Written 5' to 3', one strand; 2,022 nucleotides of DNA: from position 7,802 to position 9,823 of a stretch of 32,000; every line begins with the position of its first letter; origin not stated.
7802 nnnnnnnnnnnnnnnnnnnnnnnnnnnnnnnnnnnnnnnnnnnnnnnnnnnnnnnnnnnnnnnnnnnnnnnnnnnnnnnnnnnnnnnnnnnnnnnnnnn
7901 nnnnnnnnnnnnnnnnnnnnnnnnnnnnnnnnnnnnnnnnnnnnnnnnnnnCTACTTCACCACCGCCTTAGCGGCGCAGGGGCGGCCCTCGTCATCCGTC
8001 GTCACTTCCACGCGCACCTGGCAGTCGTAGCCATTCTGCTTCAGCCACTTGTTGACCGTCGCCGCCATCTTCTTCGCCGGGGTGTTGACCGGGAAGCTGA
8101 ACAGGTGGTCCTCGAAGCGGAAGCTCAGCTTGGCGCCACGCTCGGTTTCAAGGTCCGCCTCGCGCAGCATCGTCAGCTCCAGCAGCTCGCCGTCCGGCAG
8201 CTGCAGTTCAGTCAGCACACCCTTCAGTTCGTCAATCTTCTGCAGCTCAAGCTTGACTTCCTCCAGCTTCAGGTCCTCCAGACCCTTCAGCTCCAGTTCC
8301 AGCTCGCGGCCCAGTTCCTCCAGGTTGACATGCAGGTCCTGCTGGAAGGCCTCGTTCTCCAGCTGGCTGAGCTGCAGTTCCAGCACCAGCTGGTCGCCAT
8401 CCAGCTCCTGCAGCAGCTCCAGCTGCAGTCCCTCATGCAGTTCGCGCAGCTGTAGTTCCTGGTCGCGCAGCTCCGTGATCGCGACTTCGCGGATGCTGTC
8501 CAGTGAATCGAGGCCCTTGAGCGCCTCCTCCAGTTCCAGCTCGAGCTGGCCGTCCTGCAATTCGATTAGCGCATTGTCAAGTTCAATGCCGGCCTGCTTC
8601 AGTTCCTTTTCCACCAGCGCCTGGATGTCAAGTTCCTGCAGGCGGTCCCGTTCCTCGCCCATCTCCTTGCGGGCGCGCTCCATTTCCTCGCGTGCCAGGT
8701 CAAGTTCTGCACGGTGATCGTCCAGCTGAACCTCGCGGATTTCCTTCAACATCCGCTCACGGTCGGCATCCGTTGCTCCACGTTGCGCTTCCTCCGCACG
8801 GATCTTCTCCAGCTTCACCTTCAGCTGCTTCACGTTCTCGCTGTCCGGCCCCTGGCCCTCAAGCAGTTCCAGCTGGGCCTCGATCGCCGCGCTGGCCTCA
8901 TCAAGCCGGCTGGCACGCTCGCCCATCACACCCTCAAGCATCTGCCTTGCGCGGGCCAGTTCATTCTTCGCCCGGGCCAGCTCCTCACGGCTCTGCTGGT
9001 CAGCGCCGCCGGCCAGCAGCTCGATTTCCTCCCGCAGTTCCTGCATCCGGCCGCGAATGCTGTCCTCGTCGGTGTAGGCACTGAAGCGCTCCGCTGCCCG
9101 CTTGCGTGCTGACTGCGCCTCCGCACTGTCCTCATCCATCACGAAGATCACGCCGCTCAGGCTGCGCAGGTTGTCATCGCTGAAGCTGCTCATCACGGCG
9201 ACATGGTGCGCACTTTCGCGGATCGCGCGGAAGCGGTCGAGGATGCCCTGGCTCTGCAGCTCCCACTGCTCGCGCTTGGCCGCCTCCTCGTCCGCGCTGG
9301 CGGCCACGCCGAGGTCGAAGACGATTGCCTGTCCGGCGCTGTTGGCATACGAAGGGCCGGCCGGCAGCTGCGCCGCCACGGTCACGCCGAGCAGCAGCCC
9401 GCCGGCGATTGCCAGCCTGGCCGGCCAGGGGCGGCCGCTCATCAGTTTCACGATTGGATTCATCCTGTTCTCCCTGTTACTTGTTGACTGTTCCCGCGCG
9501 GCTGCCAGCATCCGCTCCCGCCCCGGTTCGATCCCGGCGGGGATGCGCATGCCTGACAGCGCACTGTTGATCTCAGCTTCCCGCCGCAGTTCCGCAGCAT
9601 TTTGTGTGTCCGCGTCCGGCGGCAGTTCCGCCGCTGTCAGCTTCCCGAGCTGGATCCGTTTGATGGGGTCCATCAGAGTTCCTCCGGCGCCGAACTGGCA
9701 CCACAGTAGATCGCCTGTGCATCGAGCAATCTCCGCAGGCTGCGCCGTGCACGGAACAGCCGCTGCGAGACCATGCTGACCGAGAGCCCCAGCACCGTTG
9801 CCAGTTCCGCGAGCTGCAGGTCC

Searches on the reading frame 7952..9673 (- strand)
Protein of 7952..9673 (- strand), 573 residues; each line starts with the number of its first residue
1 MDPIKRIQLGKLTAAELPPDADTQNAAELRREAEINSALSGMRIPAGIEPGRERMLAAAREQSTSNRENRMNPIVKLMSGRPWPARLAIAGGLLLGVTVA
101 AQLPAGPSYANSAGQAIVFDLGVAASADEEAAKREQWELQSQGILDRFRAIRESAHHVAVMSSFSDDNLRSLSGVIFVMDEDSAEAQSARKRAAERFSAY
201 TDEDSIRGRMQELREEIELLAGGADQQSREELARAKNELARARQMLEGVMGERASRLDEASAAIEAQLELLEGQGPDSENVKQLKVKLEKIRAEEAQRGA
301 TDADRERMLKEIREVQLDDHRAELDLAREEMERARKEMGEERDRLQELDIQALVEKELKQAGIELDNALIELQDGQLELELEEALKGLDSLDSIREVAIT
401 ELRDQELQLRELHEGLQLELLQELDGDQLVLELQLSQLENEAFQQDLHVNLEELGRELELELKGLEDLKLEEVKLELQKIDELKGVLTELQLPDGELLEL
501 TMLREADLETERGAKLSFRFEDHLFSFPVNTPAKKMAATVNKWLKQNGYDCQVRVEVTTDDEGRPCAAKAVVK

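Call 10: search_protein_families(library=pfam, proteins=[window:7952-9673:-])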
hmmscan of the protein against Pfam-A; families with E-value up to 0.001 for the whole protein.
window:7952-9673:- (573 aa): 0 families

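Call 12: find_encoding_contigs(protein=window:7952-9673:-, flank=10000, max_places=6)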
Protein window:7952-9673:- (573 aa): 5 contigs read that carry it; 4 places shown.
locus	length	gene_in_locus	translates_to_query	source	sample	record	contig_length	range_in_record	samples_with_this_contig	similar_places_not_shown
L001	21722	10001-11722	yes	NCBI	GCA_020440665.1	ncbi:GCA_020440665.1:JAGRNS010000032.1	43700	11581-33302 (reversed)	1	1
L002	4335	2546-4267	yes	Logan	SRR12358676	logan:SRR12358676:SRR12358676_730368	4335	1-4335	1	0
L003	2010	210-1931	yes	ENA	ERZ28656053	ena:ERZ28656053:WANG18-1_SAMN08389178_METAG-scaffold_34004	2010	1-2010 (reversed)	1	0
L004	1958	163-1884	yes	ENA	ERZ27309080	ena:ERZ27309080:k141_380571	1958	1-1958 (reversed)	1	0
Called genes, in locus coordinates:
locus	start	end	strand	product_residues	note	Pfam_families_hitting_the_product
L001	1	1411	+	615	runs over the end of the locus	PF02554:CstA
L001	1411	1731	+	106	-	PF03795:YCII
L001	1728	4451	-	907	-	PF00082:Peptidase_S8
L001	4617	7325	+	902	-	PF00082:Peptidase_S8, PF17957:Big_7 (faint)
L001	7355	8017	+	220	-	PF04367:DUF502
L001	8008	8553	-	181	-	-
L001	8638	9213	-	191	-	PF04264:YceI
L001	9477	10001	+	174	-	PF04542:Sigma70_r2, PF08281:Sigma70_r4_2, PF04545:Sigma70_r4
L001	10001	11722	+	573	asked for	-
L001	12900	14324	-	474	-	PF00224:PK, PF02887:PK_C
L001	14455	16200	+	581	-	PF09972:DUF2207, PF20990:DUF2207_C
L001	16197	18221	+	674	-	PF09972:DUF2207, PF20990:DUF2207_C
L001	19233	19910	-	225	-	-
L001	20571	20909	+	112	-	PF12840:HTH_20, PF01325:Fe_dep_repress (weak), PF01022:HTH_5, PF13412:HTH_24 (weak)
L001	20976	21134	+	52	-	-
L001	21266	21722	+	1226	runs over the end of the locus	PF01839:FG-GAP (faint), PF13517:FG-GAP_3, PF07593:UnbV_ASPIC, PF13517:FG-GAP_3, PF07593:UnbV_ASPIC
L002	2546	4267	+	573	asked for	-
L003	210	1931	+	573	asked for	-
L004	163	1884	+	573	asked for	-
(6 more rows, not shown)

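Call 34: find_homologous_proteins(query=window:7952-9673:-, max_evalue=1e-10)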
Query window:7952-9673:- (573 aa): 6 proteins with E <= 1e-10 among 8000 candidates.
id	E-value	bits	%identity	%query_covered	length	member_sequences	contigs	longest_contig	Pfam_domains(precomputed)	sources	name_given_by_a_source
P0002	0.0e+0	1181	100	100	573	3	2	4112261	-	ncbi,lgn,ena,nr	ncbi:MAG: hypothetical protein H7A35_08645 [Planctomycetales bacterium]|nr:hypothetical protein [bac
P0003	4.1e-268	909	77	100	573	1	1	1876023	-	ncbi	ncbi:MAG: hypothetical protein R3F46_07200 [bacterium]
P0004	2.8e-262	889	75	100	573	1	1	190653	-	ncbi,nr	ncbi:hypothetical protein KDL44_06270 [bacterium]|nr:hypothetical protein [bacterium]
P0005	2.7e-187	642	100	57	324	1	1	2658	-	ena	-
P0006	1.5e-144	501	50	100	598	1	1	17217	-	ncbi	-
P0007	8.1e-90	321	40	100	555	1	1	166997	-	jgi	jgi:hypothetical protein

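Call 35: find_encoding_contigs(protein=P0003, flank=10000, max_places=3)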
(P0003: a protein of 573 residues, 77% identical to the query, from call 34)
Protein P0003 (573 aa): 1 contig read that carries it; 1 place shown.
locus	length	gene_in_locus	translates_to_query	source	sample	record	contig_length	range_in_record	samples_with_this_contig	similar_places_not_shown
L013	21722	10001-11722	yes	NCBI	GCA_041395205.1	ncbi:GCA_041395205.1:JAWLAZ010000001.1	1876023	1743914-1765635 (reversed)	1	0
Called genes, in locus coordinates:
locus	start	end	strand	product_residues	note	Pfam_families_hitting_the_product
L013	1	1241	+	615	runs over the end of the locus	PF02554:CstA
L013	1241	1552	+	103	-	PF03795:YCII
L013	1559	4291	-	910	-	PF00082:Peptidase_S8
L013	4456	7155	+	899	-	PF00082:Peptidase_S8, PF00404:Dockerin_1 (weak)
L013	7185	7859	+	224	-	PF04367:DUF502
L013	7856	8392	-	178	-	-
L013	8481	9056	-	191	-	PF04264:YceI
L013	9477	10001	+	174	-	PF04542:Sigma70_r2, PF08281:Sigma70_r4_2, PF04545:Sigma70_r4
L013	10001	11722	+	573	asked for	-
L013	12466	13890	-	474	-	PF00224:PK, PF02887:PK_C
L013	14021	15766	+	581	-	PF09972:DUF2207, PF20990:DUF2207_C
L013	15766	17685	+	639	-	PF09972:DUF2207, PF20990:DUF2207_C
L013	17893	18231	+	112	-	PF12840:HTH_20, PF13412:HTH_24 (faint), PF01325:Fe_dep_repress (faint), PF01022:HTH_5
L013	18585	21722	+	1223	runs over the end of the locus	PF01839:FG-GAP (faint), PF13517:FG-GAP_3, PF07593:UnbV_ASPIC, PF13517:FG-GAP_3, PF07593:UnbV_ASPIC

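Call 36: find_encoding_contigs(protein=P0004, flank=10000, max_places=3)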
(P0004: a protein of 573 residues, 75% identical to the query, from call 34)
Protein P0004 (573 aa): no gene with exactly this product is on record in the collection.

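Call 42: find_encoding_contigs(protein=P0006, flank=10000, max_places=3)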
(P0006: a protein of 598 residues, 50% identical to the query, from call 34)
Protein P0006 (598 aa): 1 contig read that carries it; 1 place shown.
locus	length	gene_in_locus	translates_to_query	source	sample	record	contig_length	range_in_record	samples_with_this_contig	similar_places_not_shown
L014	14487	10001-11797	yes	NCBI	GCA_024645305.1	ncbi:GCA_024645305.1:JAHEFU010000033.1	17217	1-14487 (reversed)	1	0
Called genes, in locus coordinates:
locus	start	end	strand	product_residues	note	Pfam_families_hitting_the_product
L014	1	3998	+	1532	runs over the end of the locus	PF13188:PAS_8, PF00989:PAS, PF13188:PAS_8, PF00989:PAS, PF08448:PAS_4, PF13426:PAS_9, PF00512:HisKA, PF02518:HATPase_c, +5 more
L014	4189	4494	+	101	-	PF03795:YCII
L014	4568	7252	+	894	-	PF00082:Peptidase_S8, PF00404:Dockerin_1 (weak)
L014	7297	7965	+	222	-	PF04367:DUF502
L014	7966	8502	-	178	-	-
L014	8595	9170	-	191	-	PF04264:YceI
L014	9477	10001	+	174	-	PF04542:Sigma70_r2, PF08281:Sigma70_r4_2, PF04545:Sigma70_r4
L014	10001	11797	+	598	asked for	-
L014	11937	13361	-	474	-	PF00224:PK, PF02887:PK_C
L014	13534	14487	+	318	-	?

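Call 43: search_protein_families(library=pfam, proteins=[L001:19233-19910:-, window:7952-9673:-], max_evalue=1)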
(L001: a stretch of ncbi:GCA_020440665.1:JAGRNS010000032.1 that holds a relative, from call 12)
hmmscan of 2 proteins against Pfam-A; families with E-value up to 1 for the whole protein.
L001:19233-19910:- (225 aa): 1 family
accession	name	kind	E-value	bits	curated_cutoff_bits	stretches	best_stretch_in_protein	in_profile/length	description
PF11748.13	DUF3306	-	0.13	13.5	25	1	124-184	17-77/120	Protein of unknown function (DUF3306)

window:7952-9673:- (573 aa): 1 family
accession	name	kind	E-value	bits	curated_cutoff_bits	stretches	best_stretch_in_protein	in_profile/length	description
PF06620.16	DUF1150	-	0.059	13.9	25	1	394-448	17-71/76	Protein of unknown function (DUF1150)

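Call 44: search_protein_families(library=phrogs, proteins=[L001:19233-19910:-], max_evalue=0.1)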
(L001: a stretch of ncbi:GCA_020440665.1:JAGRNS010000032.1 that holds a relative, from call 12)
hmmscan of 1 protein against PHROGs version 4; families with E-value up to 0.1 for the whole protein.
L001:19233-19910:- (225 aa): 0 families

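Call 46: find_homologous_proteins(query=L001:19233-19907:-, max_evalue=0.001)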
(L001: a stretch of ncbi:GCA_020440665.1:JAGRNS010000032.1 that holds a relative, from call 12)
Query L001:19233-19907:- (224 aa): 5 proteins with E <= 0.001 among 1575 candidates.
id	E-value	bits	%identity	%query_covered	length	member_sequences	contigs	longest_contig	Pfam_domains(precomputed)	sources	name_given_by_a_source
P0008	4.3e-114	398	86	100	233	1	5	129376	-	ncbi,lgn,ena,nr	ncbi:hypothetical protein KDL29_11100 [bacterium]|nr:hypothetical protein [bacterium]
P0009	4.2e-51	192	46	97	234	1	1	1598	-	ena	-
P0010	4.5e-33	133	56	56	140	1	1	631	-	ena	-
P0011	2.7e-29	121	54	55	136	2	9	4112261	-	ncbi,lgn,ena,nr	ncbi:MAG: hypothetical protein H7A35_03685 [Planctomycetales bacterium]|nr:hypothetical protein [bac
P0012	1.5e-22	99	46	53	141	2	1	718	-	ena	-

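Call 47: find_encoding_contigs(protein=P0011, flank=10000, max_places=4)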
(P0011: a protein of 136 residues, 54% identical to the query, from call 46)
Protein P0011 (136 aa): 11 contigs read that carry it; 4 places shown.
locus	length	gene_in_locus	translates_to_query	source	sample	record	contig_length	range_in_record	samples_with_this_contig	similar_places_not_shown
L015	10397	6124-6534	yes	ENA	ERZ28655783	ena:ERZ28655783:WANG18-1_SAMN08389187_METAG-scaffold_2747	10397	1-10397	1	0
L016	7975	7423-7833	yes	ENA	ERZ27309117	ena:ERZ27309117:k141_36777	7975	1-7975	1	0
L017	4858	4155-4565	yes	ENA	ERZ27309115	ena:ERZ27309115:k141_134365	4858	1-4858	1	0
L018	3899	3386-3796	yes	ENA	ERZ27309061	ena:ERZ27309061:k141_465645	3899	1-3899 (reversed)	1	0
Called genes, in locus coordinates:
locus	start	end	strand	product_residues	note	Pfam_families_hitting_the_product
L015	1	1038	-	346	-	?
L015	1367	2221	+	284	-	PF00691:OmpA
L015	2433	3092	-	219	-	-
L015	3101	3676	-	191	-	-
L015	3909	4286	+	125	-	PF13366:PDDEXK_3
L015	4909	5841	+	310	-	PF00005:ABC_tran, PF13304:AAA_21, PF13732:DrrA1-3_C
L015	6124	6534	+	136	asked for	-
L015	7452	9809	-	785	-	-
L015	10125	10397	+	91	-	?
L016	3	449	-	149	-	?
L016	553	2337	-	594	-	-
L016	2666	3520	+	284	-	PF00691:OmpA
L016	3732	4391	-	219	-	-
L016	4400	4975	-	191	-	-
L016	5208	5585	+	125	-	PF13366:PDDEXK_3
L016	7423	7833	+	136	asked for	-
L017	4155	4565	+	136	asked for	-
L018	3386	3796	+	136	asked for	-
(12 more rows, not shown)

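Call 48: find_encoding_contigs(protein=P0008, flank=10000, max_places=4)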
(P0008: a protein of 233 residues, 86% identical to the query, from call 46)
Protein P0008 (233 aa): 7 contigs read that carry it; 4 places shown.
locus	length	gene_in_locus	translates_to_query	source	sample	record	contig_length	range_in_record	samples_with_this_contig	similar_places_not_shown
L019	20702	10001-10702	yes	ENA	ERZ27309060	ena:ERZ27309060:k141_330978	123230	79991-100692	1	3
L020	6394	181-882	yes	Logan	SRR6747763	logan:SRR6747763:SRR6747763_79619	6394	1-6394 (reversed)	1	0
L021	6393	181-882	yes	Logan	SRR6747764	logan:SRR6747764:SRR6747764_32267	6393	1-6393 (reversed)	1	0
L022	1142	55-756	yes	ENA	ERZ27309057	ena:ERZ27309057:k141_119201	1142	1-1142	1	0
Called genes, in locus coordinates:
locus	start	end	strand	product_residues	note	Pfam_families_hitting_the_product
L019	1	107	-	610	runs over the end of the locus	PF00697:PRAI, PF00291:PALP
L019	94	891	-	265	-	PF00218:IGPS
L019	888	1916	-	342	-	PF02885:Glycos_trans_3N, PF00591:Glycos_transf_3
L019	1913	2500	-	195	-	PF00117:GATase, PF07722:Peptidase_C26 (weak)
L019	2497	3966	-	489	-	PF04715:, PF00425:Chorismate_bind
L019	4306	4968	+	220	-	PF06026:Rib_5-P_isom_A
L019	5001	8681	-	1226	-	PF01839:FG-GAP (faint), PF13517:FG-GAP_3, PF07593:UnbV_ASPIC, PF13517:FG-GAP_3, PF07593:UnbV_ASPIC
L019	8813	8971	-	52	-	-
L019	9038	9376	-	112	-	PF12840:HTH_20, PF01325:Fe_dep_repress (weak), PF01022:HTH_5, PF13412:HTH_24 (weak)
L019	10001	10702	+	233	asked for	-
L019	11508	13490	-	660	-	PF09972:DUF2207, PF20990:DUF2207_C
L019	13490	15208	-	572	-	PF09972:DUF2207, PF20990:DUF2207_C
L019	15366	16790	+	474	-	PF00224:PK, PF02887:PK_C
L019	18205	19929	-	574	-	-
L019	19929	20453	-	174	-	PF04542:Sigma70_r2, PF08281:Sigma70_r4_2, PF04545:Sigma70_r4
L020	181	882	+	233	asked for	-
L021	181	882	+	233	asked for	-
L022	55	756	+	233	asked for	-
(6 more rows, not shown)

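Call 69: search_dna_similar(query=L015:3909-4283:+, collection=plasmids, mode=protein, max_rows=25)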
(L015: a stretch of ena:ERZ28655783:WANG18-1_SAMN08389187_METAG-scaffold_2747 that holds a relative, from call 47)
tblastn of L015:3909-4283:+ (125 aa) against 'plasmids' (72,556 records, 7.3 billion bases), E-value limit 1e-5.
Records with a match: 8; places in all: 10; records where one place covers at least 80% of the query: 8.
Best place of each record, by identity: <60% 8.
By first word of the organism name: Bernardetia 1; Bacteroides 1; Gemmatirosa 1; Sphingomonas 1; Treponema 1; Prevotella 1; Persicobacter 1; Fusobacteria 1.
By predicted mobility (MOB-suite, as given by PLSDB): non-mobilizable 8.
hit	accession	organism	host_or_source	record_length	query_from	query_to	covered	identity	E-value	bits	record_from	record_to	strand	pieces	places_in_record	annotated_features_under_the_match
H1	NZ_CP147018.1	Bernardetia sp. Wsw4-3y2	Red alga,Red algae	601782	6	125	96%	47.9%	3e-29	117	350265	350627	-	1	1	GxxExxY protein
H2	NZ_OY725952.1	Bacteroides finegoldii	-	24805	8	125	94%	47.5%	1e-28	115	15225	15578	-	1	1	GxxExxY protein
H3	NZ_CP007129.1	Gemmatirosa kalamazoonensis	-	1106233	2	124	91%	46.5%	2e-20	122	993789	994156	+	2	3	record has no annotation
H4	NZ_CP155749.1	Sphingomonas parapaucimobilis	Chinese cabbage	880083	12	124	90%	41.6%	5e-22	97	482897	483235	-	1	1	GxxExxY protein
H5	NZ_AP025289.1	Treponema saccharophilum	-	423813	9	116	86%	41.7%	1e-21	96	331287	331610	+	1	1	GxxExxY protein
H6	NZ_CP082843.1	Prevotella nigrescens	-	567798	11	116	85%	37.7%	4e-15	77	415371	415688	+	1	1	GxxExxY protein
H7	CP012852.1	Persicobacter sp. JZB09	cell culture,soil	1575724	8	113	85%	37.7%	2e-13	72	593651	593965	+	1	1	none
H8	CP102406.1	Fusobacteria bacterium ZRK30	pure culture,cold seep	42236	6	111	85%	35.8%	4e-11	66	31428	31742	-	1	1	GxxExxY protein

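Call 71: get_annotated_region(hit=H3, flank=500)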
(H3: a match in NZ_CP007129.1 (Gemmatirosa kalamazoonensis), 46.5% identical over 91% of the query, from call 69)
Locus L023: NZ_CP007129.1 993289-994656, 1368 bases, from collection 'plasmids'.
description: Gemmatirosa kalamazoonensis strain KBS708 plasmid 1, complete sequence
organism: Gemmatirosa kalamazoonensis (NCBI taxid 861299)
taxonomy: Bacteria; Gemmatimonadota; Gemmatimonadia; Gemmatimonadales; Gemmatimonadaceae; Gemmatirosa; Gemmatirosa kalamazoonensis
host: -; source: -; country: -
typing (MOB-suite, as given by PLSDB): non-mobilizable
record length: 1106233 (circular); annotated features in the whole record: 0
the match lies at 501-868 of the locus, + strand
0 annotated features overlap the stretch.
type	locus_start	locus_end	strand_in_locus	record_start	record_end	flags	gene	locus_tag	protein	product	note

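Call 72: get_annotated_region(hit=H1, flank=500)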
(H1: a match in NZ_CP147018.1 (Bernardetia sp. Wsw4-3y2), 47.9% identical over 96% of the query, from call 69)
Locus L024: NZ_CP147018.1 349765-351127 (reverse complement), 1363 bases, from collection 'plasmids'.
description: Bernardetia sp. Wsw4-3y2 plasmid plasmd1, complete sequence
organism: Bernardetia sp. Wsw4-3y2 (NCBI taxid 3127471)
taxonomy: Bacteria; Bacteroidota; Cytophagia; Cytophagales; Bernardetiaceae; Bernardetia; Bernardetia sp. Wsw4-3y2
host: -; source: Red alga,Red algae; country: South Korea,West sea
typing (MOB-suite, as given by PLSDB): non-mobilizable
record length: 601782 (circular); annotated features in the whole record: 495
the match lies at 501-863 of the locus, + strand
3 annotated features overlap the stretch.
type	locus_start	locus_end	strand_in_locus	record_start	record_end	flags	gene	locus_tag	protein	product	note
CDS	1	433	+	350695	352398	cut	ade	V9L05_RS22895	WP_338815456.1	adenine deaminase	GO:0006168 - adenine salvage [Evidence IEA]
CDS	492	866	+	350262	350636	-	-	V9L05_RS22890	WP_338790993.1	GxxExxY protein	-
CDS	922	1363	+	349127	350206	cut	-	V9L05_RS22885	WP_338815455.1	mannose-1-phosphate guanylyltransferase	-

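Call 73: get_annotated_region(hit=H4, flank=500)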
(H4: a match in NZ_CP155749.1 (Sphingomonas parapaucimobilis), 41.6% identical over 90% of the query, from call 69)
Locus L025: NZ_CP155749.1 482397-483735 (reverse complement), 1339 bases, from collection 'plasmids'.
description: Sphingomonas parapaucimobilis strain YK209 plasmid unnamed1, complete sequence
organism: Sphingomonas parapaucimobilis (NCBI taxid 28213)
taxonomy: Bacteria; Pseudomonadota; Alphaproteobacteria; Sphingomonadales; Sphingomonadaceae; Sphingomonas; Sphingomonas parapaucimobilis
host: -; source: Chinese cabbage; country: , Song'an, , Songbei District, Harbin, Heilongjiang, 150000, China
typing (MOB-suite, as given by PLSDB): non-mobilizable
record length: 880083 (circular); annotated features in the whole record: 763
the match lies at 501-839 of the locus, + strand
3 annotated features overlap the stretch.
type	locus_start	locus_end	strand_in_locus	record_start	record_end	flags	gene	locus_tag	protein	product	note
CDS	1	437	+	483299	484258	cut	fabD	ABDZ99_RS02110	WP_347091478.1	ACP S-malonyltransferase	GO:0006633 - fatty acid biosynthetic process [Evidence IEA]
CDS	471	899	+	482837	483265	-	-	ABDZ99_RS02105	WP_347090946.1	GxxExxY protein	-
CDS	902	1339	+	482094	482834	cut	fabG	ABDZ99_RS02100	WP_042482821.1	3-oxoacyl-[acyl-carrier-protein] reductase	GO:0006633 - fatty acid biosynthetic process [Evidence IEA]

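Call 87: search_protein_families(library=ncbifam, proteins=[L015:3909-4283:+, L001:19233-19907:-, L015:6124-6531:+], max_evalue=0.01)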
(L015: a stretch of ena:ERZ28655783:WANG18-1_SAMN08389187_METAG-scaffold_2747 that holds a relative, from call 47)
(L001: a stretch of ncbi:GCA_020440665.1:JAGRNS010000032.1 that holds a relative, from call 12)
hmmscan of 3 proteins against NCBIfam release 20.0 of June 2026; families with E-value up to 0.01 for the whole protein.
L015:3909-4283:+ (125 aa): 1 family
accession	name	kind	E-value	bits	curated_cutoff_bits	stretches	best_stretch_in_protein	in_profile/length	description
TIGR04256.1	GxxExxY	subfamily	4e-44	149.7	35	1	8-124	2-116/116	GxxExxY protein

L001:19233-19907:- (224 aa): 0 families

L015:6124-6531:+ (136 aa): 0 families

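Call 89: get_annotated_region(hit=H2, flank=400)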
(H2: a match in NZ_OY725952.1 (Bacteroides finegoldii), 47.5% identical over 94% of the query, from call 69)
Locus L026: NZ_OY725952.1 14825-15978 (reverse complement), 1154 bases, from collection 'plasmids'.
description: Bacteroides finegoldii strain Bacteroides finegoldii TSDC17.2-1.1 plasmid 50, complete sequence
organism: Bacteroides finegoldii (NCBI taxid 338188)
taxonomy: Bacteria; Bacteroidota; Bacteroidia; Bacteroidales; Bacteroidaceae; Bacteroides; Bacteroides finegoldii
host: -; source: -; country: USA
typing (MOB-suite, as given by PLSDB): non-mobilizable
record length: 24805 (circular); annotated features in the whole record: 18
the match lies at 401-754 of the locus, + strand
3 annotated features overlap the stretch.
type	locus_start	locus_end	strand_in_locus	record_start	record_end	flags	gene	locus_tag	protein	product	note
CDS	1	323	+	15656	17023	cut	radA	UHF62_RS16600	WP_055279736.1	DNA repair protein RadA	GO:0006281 - DNA repair [Evidence IEA]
CDS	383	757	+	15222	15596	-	-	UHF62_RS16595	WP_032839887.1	GxxExxY protein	-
CDS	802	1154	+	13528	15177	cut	-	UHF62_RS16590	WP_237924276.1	FAD-dependent protein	-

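Call 90: get_annotated_region(hit=H5, flank=400)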
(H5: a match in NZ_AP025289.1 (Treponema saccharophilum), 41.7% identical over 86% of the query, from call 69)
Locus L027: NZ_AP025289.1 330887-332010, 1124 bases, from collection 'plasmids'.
description: Treponema saccharophilum strain JCM 32279 plasmid pTS1, complete sequence
organism: Treponema saccharophilum (NCBI taxid 165)
taxonomy: Bacteria; Spirochaetota; Spirochaetia; Spirochaetales; Treponemataceae; Treponema; Treponema saccharophilum
host: -; source: -; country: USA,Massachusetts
typing (MOB-suite, as given by PLSDB): non-mobilizable
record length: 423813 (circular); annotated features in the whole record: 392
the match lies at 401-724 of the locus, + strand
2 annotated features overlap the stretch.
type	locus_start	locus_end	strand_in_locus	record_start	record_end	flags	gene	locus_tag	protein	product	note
CDS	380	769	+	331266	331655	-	-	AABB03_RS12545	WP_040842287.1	GxxExxY protein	-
CDS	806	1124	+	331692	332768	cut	-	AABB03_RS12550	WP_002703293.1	Fic family protein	-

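Call 91: get_annotated_region(hit=H6, flank=400)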
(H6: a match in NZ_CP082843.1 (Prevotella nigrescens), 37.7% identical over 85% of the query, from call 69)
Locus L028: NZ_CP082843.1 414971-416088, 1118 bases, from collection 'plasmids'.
description: Prevotella nigrescens strain FDAARGOS_1486 plasmid unnamed, complete sequence
organism: Prevotella nigrescens (NCBI taxid 28133)
taxonomy: Bacteria; Bacteroidota; Bacteroidia; Bacteroidales; Prevotellaceae; Prevotella; Prevotella nigrescens
host: -; source: -; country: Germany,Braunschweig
typing (MOB-suite, as given by PLSDB): non-mobilizable; mating-pair formation MPF_T
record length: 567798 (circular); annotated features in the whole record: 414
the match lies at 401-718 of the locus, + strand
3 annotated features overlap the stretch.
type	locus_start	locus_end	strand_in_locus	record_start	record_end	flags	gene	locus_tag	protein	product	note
CDS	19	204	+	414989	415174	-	-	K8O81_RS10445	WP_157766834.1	hypothetical protein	-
CDS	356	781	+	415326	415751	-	-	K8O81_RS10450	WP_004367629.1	GxxExxY protein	-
CDS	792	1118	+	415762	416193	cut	-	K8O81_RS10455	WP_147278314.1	hypothetical protein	-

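Call 92: get_annotated_region(hit=H7, flank=400)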
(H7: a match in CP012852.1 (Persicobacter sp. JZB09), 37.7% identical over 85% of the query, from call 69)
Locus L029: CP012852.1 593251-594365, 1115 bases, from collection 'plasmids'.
description: Persicobacter sp. JZB09 plasmid JZB09-Plasmid1, complete sequence
organism: Persicobacter sp. JZB09 (NCBI taxid 1085624)
taxonomy: Bacteria; Bacteroidota; Cytophagia; Cytophagales; Persicobacteraceae; Persicobacter; Persicobacter sp. JZB09
host: -; source: cell culture,soil; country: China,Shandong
typing (MOB-suite, as given by PLSDB): non-mobilizable
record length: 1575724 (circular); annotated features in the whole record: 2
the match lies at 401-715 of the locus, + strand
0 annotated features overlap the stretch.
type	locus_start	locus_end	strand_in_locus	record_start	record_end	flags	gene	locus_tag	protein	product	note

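Call 93: get_annotated_region(hit=H8, flank=400)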
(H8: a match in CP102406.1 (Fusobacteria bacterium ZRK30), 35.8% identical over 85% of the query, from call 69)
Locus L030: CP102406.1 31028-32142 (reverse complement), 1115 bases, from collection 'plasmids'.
description: Fusobacteria bacterium ZRK30 plasmid pZRK30-1, complete sequence
organism: Fusobacteria bacterium ZRK30 (NCBI taxid 2970471)
taxonomy: Bacteria; Fusobacteriota; ; ; ; ; Fusobacteria bacterium ZRK30
host: -; source: pure culture,cold seep; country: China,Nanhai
typing (MOB-suite, as given by PLSDB): non-mobilizable
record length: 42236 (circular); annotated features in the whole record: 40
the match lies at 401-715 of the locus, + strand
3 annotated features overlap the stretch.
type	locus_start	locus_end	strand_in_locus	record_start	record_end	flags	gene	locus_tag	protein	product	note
CDS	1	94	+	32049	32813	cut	-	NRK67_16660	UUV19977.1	ATP-binding protein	-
CDS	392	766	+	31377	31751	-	-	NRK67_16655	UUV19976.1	GxxExxY protein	-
CDS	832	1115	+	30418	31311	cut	-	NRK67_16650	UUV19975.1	metal-dependent hydrolase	-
